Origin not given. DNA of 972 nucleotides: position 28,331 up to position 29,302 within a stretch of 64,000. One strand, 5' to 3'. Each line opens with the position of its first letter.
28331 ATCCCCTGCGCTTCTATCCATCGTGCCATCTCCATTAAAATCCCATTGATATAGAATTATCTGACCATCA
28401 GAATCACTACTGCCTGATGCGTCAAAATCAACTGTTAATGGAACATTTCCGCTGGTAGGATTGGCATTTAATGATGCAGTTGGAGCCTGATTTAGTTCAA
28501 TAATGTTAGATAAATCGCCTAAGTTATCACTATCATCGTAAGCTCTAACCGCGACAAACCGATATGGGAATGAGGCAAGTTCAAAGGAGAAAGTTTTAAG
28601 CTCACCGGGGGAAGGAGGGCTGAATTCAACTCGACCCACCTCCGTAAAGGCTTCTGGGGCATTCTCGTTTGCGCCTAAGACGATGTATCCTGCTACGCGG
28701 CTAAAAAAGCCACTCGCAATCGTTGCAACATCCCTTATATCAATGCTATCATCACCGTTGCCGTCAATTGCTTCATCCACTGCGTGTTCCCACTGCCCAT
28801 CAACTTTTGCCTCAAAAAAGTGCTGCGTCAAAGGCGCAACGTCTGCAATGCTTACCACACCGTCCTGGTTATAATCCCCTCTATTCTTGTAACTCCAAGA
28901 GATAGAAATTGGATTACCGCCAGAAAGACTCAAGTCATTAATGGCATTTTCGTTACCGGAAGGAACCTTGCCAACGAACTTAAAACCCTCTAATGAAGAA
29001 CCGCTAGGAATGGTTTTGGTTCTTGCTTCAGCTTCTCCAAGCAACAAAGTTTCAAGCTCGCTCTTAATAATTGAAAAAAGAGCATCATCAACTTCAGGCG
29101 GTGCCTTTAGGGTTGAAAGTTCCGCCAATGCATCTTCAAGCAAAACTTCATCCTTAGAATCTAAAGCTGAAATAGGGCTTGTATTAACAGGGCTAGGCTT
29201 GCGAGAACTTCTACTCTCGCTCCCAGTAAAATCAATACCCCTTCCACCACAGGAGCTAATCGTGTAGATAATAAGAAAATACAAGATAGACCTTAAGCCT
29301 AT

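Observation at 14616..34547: Paralogous family of surface lipoproteins sharing an N-terminal dockerin-like double Ca-loop + Fn3 module, clustered with a di-heme cytochrome c peroxidase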

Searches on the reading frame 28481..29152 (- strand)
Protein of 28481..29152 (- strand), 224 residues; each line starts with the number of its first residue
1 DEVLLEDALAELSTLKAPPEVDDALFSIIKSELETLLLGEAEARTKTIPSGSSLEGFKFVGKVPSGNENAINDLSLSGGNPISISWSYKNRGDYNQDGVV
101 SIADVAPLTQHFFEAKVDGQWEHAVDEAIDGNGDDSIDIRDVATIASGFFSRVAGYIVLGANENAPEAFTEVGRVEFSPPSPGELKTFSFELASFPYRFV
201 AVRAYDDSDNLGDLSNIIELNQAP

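Call 14: find_homologous_proteins(query=window:28481-29152:-)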
Query window:28481-29152:-: 839 candidates shared short words with the query, none scored E <= 0.001.

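Call 17: search_solved_structures(query=A1, max_evalue=10, show_alignments=3)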
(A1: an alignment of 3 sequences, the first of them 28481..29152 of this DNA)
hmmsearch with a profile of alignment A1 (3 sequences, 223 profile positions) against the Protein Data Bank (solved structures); distinct sequences matched with E-value up to 10: 23.
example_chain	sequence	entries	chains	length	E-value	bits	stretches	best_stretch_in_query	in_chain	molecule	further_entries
2y3n_B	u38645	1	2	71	4.2e-05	26.5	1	78-138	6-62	CELLULOSOMAL FAMILY-48 PROCESSIVE GLYCOSIDE HYDROLASE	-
4fl4_A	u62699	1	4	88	0.00088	22.2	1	77-134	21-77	Glycoside hydrolase family 9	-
4wi0_B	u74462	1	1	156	0.0017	21.3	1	83-140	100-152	Cellulosomal scaffoldin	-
4u3s_B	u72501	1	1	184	0.0021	20.9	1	73-101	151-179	Cellulosomal scaffoldin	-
2vn5_B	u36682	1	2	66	0.0038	20.1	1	78-140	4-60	ENDOGLUCANASE A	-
2vn6_B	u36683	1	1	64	0.0044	19.9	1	78-140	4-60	ENDOGLUCANASE A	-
6kg9_A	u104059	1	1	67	0.0081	19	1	78-122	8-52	And cellulose-binding endoglucanase family 9 CelL ortholog dockerin domain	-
6kgc_B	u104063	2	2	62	0.0086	18.9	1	78-122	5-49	And cellulose-binding endoglucanase family 9 CelL ortholog dockerin domain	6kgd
6kge_D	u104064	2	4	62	0.027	17.3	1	78-122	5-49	And cellulose-binding endoglucanase family 9 CelL ortholog dockerin domain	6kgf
2b59_B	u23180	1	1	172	0.052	16.4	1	78-143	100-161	Cellulosomal scaffolding protein A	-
4cj0_A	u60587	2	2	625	0.073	15.9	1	78-134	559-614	ENDOGLUCANASE D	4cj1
1clc_A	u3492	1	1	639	0.076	15.8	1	78-134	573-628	ENDOGLUCANASE CELD; EC: 3.2.1.4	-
4dh2_B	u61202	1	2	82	0.099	15.5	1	73-131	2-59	Dockerin type 1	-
3kcp_A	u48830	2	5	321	0.17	14.7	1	78-143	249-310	Cellulosomal-scaffolding protein A | Cellulosome anchoring protein cohesin region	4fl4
5g5d_B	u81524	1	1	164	0.3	13.9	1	79-142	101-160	CELLULOSOMAL-SCAFFOLDING PROTEIN A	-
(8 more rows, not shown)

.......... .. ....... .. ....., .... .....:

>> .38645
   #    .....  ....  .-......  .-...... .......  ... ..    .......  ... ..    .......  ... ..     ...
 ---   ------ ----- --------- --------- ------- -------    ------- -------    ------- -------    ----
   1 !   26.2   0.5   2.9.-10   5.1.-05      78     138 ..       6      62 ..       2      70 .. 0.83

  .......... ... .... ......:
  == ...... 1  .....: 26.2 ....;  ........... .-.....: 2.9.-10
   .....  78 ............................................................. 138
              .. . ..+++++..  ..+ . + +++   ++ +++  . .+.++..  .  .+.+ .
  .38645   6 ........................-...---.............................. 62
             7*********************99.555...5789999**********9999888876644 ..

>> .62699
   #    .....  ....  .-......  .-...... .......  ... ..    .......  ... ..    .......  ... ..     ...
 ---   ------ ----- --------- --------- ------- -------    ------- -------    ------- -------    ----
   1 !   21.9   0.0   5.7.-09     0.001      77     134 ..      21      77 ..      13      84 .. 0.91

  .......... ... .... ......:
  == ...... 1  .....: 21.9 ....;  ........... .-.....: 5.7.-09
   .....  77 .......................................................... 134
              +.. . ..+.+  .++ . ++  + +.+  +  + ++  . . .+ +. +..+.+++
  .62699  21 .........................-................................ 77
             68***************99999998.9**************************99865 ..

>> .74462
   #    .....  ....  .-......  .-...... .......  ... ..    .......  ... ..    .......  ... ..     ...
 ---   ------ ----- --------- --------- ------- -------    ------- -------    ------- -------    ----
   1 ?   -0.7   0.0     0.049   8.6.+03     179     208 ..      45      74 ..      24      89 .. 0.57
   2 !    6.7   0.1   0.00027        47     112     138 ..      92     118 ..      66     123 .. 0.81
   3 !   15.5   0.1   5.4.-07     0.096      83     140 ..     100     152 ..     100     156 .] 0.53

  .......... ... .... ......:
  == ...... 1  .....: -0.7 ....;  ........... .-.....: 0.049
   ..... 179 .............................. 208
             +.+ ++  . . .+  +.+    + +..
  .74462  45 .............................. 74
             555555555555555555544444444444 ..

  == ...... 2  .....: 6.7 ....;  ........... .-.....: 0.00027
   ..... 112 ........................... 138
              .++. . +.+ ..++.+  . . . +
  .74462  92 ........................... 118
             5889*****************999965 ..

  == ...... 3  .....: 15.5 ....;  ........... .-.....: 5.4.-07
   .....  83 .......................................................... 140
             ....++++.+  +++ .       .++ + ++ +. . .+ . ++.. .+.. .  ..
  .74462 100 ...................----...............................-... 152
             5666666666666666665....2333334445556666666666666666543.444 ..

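Call 22: search_protein_representatives(alignment_id=A1)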
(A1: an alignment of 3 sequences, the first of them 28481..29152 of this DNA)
Query: 3 sequences, 223 profile positions. Proteins with E-value up to 0.001 (for the whole library): 2065; up to 1e-10: 1383; up to 1e-30: 313. The best 150 are listed.
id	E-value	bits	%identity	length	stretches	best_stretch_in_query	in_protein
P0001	1.5e-107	374.7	-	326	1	1-223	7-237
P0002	1.5e-93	328.9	-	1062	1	1-215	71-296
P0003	1.4e-78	279.9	-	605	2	2-212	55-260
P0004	5.3e-73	261.6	-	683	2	2-209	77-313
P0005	1.0e-61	224.7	-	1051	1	2-218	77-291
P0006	1.4e-55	204.6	-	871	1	4-220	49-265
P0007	2.1e-53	197.6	-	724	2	6-215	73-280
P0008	6.0e-52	192.8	-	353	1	4-213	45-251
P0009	8.5e-51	189.0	-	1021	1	2-207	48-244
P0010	2.2e-50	187.7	-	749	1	2-206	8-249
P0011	2.5e-50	187.5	-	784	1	2-222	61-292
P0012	2.6e-50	187.4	-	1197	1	4-206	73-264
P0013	4.1e-49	183.5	-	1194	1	5-205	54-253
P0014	8.6e-49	182.5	-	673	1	2-222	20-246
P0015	8.7e-49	182.5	-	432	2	3-206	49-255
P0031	2.8e-45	171.0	-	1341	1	2-210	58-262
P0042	8.6e-45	169.4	-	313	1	44-213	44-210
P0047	2.2e-44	168.1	-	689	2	2-207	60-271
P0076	1.8e-41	158.6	-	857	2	4-193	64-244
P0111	2.2e-39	151.7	-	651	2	5-213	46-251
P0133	6.5e-38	146.9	-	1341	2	36-223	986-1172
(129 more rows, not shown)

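Call 24: list_cluster_members(proteins=[P0001, P0002, P0003, P0004, P0005, P0006, P0007, P0009, P0012, P0031])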
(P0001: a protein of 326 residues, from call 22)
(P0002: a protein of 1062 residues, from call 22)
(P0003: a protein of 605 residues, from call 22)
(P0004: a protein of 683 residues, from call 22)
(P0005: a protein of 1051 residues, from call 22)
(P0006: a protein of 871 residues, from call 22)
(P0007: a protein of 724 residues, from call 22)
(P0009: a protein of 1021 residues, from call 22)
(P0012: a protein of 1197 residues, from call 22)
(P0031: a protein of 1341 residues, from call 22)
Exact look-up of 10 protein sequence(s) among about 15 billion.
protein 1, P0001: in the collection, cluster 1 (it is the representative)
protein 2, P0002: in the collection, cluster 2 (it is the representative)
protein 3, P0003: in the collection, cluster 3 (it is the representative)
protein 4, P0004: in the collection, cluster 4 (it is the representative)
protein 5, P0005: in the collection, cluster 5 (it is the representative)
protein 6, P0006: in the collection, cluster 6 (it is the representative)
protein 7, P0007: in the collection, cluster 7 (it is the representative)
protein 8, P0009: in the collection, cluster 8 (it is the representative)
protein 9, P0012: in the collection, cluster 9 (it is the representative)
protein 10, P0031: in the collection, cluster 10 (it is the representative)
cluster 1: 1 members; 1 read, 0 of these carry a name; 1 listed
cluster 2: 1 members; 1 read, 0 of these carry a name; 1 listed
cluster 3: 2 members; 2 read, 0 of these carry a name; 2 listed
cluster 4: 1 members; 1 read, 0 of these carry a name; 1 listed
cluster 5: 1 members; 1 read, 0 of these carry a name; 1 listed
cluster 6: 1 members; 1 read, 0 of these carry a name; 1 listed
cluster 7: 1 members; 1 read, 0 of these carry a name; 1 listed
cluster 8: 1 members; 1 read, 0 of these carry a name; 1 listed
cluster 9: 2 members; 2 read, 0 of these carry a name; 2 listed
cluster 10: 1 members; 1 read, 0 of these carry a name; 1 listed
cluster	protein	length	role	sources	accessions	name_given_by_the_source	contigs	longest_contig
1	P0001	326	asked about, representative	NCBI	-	-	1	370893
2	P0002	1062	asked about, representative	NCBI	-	-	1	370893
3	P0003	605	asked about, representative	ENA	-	-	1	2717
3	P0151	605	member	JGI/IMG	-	-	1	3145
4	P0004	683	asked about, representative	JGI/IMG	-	-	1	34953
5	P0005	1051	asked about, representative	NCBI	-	-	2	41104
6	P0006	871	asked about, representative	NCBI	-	-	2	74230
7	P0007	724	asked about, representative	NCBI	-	-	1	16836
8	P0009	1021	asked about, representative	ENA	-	-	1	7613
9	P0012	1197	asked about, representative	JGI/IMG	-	-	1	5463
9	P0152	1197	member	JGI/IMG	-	-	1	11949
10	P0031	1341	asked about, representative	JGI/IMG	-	-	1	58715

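Call 49: search_protein_families(library=pfam, alignment_id=A3, max_evalue=0.001)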
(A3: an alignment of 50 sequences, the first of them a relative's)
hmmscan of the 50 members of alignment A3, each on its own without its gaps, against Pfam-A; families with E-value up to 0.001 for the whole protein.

A. member 1, P0003 (605 aa): 1 family
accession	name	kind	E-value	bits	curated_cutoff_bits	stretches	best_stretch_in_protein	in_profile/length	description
PF00404.24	Dockerin_1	-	3.4e-11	43.6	22.9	2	135-181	1-50/57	Dockerin type I domain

B. families by the number of members that match (of 50 scanned): 43 families (the first 25 are shown)
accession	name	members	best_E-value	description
PF00801.26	PKD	35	1.7e-43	PKD domain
PF18911.6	PKD_4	33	4.4e-60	PKD domain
PF22352.2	K319L-like_PKD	15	1.5e-20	K319L-like, PKD domain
PF06739.17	SBBP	12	1.4e-24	Beta-propeller repeat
PF13927.12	Ig_3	12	7.6e-17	Immunoglobulin domain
PF07679.22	I-set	7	3.3e-11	Immunoglobulin I-set domain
PF00404.24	Dockerin_1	7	3.4e-11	Dockerin type I domain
PF13570.13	Beta-prop_ACSF4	6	8.2e-59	Beta-alanine-activating enzyme, beta-propeller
PF13360.13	PQQ_2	6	5.5e-58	Outer membrane protein assembly factor BamB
PF13620.12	CarboxypepD_reg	6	1.2e-15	Carboxypeptidase regulatory-like domain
PF17164.10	DUF5122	6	2.3e-06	Domain of unknown function (DUF5122) beta-propeller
PF25292.1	Beta-prop_CGLA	5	5.3e-15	Lambda-carrageenase beta-propeller domain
PF13895.12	Ig_2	5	1.8e-12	Immunoglobulin domain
PF21027.3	Sde0182_C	5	5.6e-06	Cellulose-binding protein Sde0182, C-terminal domain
PF13715.12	CarbopepD_reg_2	3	1.1e-13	CarboxypepD_reg-like domain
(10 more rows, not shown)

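Call 75: search_protein_families(library=pfam, proteins=[P0004, P0015, P0133, P0047, P0076, P0111], max_evalue=0.01)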
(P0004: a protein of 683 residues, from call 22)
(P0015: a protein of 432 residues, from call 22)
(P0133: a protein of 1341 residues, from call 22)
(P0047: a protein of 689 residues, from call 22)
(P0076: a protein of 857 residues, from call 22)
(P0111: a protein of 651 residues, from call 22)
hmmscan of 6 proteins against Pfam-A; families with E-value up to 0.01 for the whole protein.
P0004 (683 aa): 2 families
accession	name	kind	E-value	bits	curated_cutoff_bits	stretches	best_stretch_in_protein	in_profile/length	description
PF00404.24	Dockerin_1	-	2.1e-07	31.4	22.9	1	555-605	2-52/57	Dockerin type I domain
PF13499.12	EF-hand_7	-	0.0028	18.4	30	0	556-605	12-65/67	EF-hand domain pair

P0015 (432 aa): 1 family
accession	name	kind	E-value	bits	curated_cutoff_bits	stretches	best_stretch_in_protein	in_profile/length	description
PF00404.24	Dockerin_1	-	5.6e-06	26.9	22.9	1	121-172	2-52/57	Dockerin type I domain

P0133 (1341 aa): 7 families
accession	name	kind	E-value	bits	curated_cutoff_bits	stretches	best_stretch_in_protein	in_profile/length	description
PF18911.6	PKD_4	-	3.4e-36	123.6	27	3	623-707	4-85/85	PKD domain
PF00801.26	PKD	-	4.6e-27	94.3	23.5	3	717-784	6-73/80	PKD domain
PF22352.2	K319L-like_PKD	-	1e-14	54.7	27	2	1265-1340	13-84/84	K319L-like, PKD domain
PF13927.12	Ig_3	-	5e-06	27.4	30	0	723-775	14-60/78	Immunoglobulin domain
PF21027.3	Sde0182_C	-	7.8e-05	23.6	27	0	640-663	4-27/83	Cellulose-binding protein Sde0182, C-terminal domain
PF00041.27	fn3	-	0.00063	20.3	25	0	433-507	14-79/84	Fibronectin type III domain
PF13895.12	Ig_2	-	0.00079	20.1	27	0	717-777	6-66/79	Immunoglobulin domain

P0047 (689 aa): 0 families

P0076 (857 aa): 1 family
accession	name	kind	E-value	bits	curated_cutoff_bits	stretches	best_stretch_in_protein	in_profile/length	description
PF00404.24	Dockerin_1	-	1.4e-07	32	22.9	0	140-189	2-50/57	Dockerin type I domain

P0111 (651 aa): 0 families

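Call 87: find_encoding_contigs(protein=P0042, flank=10000, max_places=2)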
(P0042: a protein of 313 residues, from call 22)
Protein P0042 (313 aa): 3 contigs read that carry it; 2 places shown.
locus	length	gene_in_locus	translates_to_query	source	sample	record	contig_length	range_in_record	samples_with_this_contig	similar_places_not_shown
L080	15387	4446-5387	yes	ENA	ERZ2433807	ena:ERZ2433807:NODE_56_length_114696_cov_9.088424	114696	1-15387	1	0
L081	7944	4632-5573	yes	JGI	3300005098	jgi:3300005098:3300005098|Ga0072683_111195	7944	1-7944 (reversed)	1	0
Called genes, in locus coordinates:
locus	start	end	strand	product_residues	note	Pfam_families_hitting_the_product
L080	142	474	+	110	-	PF00085:Thioredoxin, PF13848:Thioredoxin_6 (weak)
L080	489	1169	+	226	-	-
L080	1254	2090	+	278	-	PF10418:DHODB_Fe-S_bind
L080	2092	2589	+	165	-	PF02367:TsaE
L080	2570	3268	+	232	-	PF00814:TsaD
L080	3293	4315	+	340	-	PF00215:OMPdecase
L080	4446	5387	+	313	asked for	-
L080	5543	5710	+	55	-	-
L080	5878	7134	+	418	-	PF13428:TPR_14 (faint), PF14559:TPR_19 (faint), PF07719:TPR_2 (faint), PF13181:TPR_8 (faint), PF00515:TPR_1 (faint), PF21033:RMD1-3 (faint)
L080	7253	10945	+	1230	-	PF00041:fn3 (faint), PF21910:GH85_C (faint), PF18911:PKD_4, PF00801:PKD, PF22352:K319L-like_PKD (weak), PF17164:DUF5122 (faint), PF06739:SBBP (faint)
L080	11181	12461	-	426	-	PF00571:CBS (weak), PF03471:CorC_HlyC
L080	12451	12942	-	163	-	PF02130:YbeY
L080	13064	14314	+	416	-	PF09861:Lar_N, PF21113:LarA_C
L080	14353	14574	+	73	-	-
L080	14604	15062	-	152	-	PF01288:HPPK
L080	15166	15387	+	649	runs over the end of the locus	PF01541:GIY-YIG, PF27096:UvrC_M, PF02151:UVR (weak), PF22920:UvrC_RNaseH, PF08459:UvrC_RNaseH_dom, PF14520:HHH_5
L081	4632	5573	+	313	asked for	-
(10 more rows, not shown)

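Call 92: search_protein_families(library=pfam, proteins=[L080:7343-8047:+], max_evalue=0.1)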
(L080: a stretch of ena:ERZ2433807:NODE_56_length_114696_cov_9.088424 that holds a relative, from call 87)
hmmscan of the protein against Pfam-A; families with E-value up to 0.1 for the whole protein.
L080:7343-8047:+ (235 aa): 0 families
